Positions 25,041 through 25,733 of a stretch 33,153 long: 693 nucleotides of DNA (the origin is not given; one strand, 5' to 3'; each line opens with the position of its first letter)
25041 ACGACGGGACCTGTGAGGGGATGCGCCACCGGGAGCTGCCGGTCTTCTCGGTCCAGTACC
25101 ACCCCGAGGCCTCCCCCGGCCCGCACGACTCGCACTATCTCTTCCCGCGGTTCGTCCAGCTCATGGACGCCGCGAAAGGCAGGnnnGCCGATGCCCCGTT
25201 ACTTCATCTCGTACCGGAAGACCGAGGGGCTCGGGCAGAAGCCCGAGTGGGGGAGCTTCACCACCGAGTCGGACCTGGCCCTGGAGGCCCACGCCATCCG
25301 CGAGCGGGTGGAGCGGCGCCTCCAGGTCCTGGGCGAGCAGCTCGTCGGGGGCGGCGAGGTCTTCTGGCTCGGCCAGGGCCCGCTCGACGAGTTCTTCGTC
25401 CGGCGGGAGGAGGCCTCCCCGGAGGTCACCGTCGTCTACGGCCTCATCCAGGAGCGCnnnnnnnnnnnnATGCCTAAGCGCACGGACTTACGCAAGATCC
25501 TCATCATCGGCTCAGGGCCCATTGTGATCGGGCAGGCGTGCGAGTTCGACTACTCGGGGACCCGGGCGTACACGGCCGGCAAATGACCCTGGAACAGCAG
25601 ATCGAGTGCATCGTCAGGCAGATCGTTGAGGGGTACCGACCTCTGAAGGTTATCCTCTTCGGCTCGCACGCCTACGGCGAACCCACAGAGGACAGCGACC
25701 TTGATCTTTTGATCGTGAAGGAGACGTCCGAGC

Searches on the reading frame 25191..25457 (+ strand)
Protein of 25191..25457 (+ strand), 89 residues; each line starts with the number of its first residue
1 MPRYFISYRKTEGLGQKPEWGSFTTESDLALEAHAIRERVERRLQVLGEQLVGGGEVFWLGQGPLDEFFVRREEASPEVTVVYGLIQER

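Call 5: search_protein_families(library=pfam, proteins=[window:25191-25457:+], max_evalue=1)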
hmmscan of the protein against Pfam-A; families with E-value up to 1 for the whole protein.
window:25191-25457:+ (89 aa): 0 families

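Call 6: search_protein_families(library=ncbifam, proteins=[window:25191-25457:+], max_evalue=1)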
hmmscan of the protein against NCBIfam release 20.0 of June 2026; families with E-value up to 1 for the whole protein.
window:25191-25457:+ (89 aa): 0 families

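Call 20: find_related_loci(query=window:25191-25457:+, collection=genome_contigs, flank=4000)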
Query window:25191-25457:+ (89 aa) in genome_contigs; peptide patterns used: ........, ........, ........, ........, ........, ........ (x = any residue, [..] = any of these).
599 stretches matched a pattern (row limit reached: there are more); 23 encode a relative of the query (tblastn E <= 1e-3); 23 distinct loci.
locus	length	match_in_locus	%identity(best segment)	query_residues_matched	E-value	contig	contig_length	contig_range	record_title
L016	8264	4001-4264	72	1-88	8e-41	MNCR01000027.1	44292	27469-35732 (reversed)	MAG: Candidatus Rokubacteria bacterium 13_2_20CM_69_15_1 13_2_20cm_scaffold_760, whole genome shotgun sequence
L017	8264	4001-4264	70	1-88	1e-40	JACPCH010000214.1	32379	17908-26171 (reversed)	MAG: Candidatus Rokuibacteriota bacterium isolate NC_groundwater_278_Ag_S-0.2um_73_13 S5_GD2017_2_S2_scaffold_2200, whol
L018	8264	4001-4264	68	1-88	4e-40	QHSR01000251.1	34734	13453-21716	MAG: Candidatus Rokuibacteriota bacterium isolate AR26 14_1009_13_40cm_scaffold_731_curated, whole genome shotgun sequen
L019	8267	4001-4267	71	1-89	4e-40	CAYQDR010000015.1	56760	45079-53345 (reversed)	MAG TPA_asm: uncultured bacterium isolate binchicken_co21_484 genome assembly, contig: NODE_131_length_56760_cov_15.3113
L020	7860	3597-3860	72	1-88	5e-40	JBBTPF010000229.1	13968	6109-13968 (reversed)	MAG: Candidatus Methylomirabilota bacterium isolate H32-bin017_2 H32_bin017_2_000000000229, whole genome shotgun sequenc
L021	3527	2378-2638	68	1-87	1e-39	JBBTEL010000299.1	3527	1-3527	MAG: Candidatus Methylomirabilota bacterium isolate H43-bin120_1 H43_bin120_1_000000000299, whole genome shotgun sequenc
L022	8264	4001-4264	68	1-88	3e-39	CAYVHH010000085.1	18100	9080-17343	MAG TPA_asm: uncultured bacterium isolate binchicken_co279_234 genome assembly, contig: k141_4132755, whole genome shotg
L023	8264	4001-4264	68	1-88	5e-39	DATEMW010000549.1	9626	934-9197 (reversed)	MAG TPA_asm: Candidatus Methylomirabilota bacterium isolate SMAG_U8953 k141_1185180, whole genome shotgun sequence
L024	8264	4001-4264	68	1-88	3e-39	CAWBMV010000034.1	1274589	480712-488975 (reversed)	MAG: uncultured Candidatus Rokubacteria bacterium isolate MFD02242.bin.2.34 genome assembly, contig: contig_8001, whole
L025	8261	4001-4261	66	1-87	1e-38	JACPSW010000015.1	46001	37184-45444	MAG: Candidatus Rokuibacteriota bacterium isolate NC_groundwater_716_Ag_S-0.2um_69_13 S36_SO-2_scaffold_128288, whole ge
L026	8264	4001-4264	68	1-88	8e-39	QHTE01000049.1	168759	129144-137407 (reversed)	MAG: Candidatus Rokuibacteriota bacterium isolate AR14 14_1009_16_40cm_scaffold_106_curated, whole genome shotgun sequen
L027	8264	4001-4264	64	1-88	1e-37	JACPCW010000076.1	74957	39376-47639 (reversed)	MAG: Candidatus Rokuibacteriota bacterium isolate NC_groundwater_293_Ag_S-0.65um_70_13 S6_GD2017_2_S65_scaffold_103, who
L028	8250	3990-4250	67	1-87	1e-37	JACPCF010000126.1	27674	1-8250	MAG: Candidatus Rokuibacteriota bacterium isolate NC_groundwater_276_Ag_S-0.2um_68_12 S5_GD2017_2_S2_scaffold_2705, whol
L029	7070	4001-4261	70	1-87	2e-37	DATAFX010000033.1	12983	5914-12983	MAG TPA_asm: Candidatus Methylomirabilota bacterium isolate SMAG_U6814 k141_5132333, whole genome shotgun sequence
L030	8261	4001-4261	68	1-87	4e-37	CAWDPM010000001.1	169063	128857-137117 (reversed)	MAG: uncultured Candidatus Rokubacteria bacterium isolate MFD04850.bin.1.411 genome assembly, contig: contig_104091, who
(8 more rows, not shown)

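Call 32: search_protein_families(library=padloc, proteins=[window:25191-25457:+], max_evalue=1)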
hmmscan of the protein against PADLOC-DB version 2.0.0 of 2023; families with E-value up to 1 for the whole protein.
window:25191-25457:+ (89 aa): 0 families
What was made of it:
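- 25191..25460 (+): p89: a conserved 89-aa ORF of unknown function that follows carA and marks the left edge of the insertion hotspot. It has no Pfam, NCBIfam or PADLOC hit (calls 5, 6, 32).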

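Call 73: search_protein_families(library=pfam, proteins=[L017:4326-4538:+, L030:4376-4690:+, L030:4672-4911:+, L019:4358-4576:+, L019:4512-4805:+, L020:3957-4361:+, L025:4273-5151:+], max_evalue=0.01)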
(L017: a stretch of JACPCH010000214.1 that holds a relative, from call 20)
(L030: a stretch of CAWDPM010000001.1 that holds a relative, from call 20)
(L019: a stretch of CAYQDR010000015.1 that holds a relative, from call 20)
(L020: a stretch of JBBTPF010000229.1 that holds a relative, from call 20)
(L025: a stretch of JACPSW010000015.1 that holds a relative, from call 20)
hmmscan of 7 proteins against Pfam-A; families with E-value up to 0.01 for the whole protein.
L017:4326-4538:+ (71 aa): 1 family
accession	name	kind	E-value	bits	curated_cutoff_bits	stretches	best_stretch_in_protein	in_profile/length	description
PF10049.14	DUF2283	-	4.9e-09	36.7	23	1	17-64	2-49/49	Protein of unknown function (DUF2283)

L030:4376-4690:+ (105 aa): 1 family
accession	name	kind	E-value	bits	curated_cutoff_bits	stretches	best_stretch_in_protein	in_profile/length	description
PF18810.6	PBECR2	-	0.0088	16.7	27.1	0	4-100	16-119/120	phage-Barnase-EndoU-ColicinE5/D-RelE like nuclease2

L030:4672-4911:+ (80 aa): 1 family
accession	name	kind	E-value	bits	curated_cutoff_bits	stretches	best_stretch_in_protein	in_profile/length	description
PF10049.14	DUF2283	-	7.2e-11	42.5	23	1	25-73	1-49/49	Protein of unknown function (DUF2283)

L019:4358-4576:+ (73 aa): 1 family
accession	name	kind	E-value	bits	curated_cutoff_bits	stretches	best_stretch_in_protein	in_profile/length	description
PF15919.11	HicB_lk_antitox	-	0.00028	21.5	27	1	24-56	24-56/123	HicB_like antitoxin of bacterial toxin-antitoxin system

L019:4512-4805:+ (98 aa): 1 family
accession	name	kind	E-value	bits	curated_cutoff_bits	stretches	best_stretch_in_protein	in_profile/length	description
PF07927.17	HicA_toxin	-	7.8e-12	45.6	27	1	24-77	1-54/58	HicA toxin of bacterial toxin-antitoxin,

L020:3957-4361:+ (135 aa): 1 family
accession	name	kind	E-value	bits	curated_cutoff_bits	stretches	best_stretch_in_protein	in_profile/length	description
PF18810.6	PBECR2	-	0.0024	18.5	27.1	0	4-97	16-113/120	phage-Barnase-EndoU-ColicinE5/D-RelE like nuclease2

L025:4273-5151:+ (293 aa): 1 family
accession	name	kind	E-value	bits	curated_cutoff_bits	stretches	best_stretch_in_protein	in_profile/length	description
PF00892.27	EamA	-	1.3e-32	113.3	28.2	2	154-289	2-134/135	EamA-like transporter family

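Call 75: search_protein_families(library=ncbifam, proteins=[L030:4376-4690:+], max_evalue=0.1)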
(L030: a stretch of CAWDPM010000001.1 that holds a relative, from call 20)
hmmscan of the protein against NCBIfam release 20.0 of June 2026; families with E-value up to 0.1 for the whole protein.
L030:4376-4690:+ (105 aa): 0 families

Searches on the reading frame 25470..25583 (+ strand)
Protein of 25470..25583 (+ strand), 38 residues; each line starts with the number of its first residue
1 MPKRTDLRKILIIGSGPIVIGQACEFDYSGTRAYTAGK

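Call 5: search_protein_families(library=pfam, proteins=[window:25470-25583:+], max_evalue=1)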
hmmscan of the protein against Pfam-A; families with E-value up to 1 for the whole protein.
window:25470-25583:+ (38 aa): 2 families
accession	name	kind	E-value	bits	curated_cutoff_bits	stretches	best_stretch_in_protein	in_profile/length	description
PF25596.1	CPSase_L_D1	-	2.4e-11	44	27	1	8-36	3-31/118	Carbamoyl phosphate synthase preATP-grasp domain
PF13780.11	DUF4176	-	0.047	14.2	25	1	8-31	15-38/74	Domain of unknown function (DUF4176)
